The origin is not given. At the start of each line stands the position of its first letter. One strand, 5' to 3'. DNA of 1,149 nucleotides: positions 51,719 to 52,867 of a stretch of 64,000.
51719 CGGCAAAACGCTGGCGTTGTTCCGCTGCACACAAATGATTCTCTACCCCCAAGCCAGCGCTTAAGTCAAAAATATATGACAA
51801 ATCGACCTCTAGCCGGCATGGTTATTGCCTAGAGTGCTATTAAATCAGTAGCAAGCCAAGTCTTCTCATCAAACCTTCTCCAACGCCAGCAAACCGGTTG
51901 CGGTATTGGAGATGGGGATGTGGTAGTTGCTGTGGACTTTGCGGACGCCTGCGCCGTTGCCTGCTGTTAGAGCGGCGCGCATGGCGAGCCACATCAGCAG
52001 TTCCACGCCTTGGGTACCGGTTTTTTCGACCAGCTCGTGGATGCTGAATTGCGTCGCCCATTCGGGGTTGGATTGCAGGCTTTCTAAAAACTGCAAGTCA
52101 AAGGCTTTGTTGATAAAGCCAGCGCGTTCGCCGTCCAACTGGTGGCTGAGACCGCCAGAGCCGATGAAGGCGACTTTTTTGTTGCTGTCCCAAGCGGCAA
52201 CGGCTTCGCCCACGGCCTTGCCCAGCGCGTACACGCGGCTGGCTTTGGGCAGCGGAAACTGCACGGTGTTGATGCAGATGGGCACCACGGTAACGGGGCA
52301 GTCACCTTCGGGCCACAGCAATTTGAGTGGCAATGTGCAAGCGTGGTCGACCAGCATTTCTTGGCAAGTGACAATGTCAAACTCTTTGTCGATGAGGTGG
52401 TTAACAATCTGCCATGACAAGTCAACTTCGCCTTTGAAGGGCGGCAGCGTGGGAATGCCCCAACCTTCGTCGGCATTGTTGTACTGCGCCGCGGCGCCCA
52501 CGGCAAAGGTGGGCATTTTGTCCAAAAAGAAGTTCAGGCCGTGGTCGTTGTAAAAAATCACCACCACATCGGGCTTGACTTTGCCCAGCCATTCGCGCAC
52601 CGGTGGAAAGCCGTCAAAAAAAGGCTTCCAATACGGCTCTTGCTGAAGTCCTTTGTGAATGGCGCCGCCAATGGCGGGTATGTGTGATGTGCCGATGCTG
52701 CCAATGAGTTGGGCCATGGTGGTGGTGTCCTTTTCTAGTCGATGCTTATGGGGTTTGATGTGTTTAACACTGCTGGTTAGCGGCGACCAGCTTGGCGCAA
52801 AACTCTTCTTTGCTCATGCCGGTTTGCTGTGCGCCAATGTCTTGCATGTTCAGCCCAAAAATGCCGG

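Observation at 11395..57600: A 65-70 bp two-hairpin repeat family at very high density (at least 10 copies in 64 kb)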

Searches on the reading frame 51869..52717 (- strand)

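Call 12: search_protein_families(library=ncbifam, proteins=[window:51869-52717:-], max_evalue=0.00001)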
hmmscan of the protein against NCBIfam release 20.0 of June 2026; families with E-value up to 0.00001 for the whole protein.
window:51869-52717:- (282 aa): 10 families
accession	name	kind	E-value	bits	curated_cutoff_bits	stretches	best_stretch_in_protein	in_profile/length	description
NF009901.0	PRK13364.1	subfamily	1.4e-155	516.4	290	1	1-281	1-277/279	class III extradiol dioxygenase family protein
NF009902.0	PRK13365.1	subfamily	3.8e-98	328.2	299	1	1-280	1-276/298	class III extradiol dioxygenase family protein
NF009903.0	PRK13366.1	subfamily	2.2e-86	289.7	317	1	1-281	1-283/284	class III extradiol dioxygenase subunit beta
NF009912.0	PRK13372.1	equivalog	2.9e-78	263.8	837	1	2-280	149-441/443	protocatechuate 4,5-dioxygenase subunit alpha/beta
NF009904.0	PRK13367.1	equivalog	1.8e-76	257.8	412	1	1-274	1-272/426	gallate dioxygenase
NF009910.0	PRK13370.1-4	equivalog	8.8e-31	107.2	291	1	36-193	30-180/312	3-carboxyethylcatechol 2,3-dioxygenase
NF009908.0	PRK13370.1-2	equivalog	2.4e-30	106.1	467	1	41-193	35-180/314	3-carboxyethylcatechol 2,3-dioxygenase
NF009909.0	PRK13370.1-3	subfamily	2.2e-29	102.8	286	1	10-193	8-178/286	3-carboxyethylcatechol 2,3-dioxygenase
NF009907.0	PRK13370.1-1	equivalog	1.1e-22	80.5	549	1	41-193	35-180/314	3-carboxyethylcatechol 2,3-dioxygenase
NF009913.0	PRK13373.1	equivalog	1.6e-16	60.5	462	1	1-192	1-192/344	putative dioxygenase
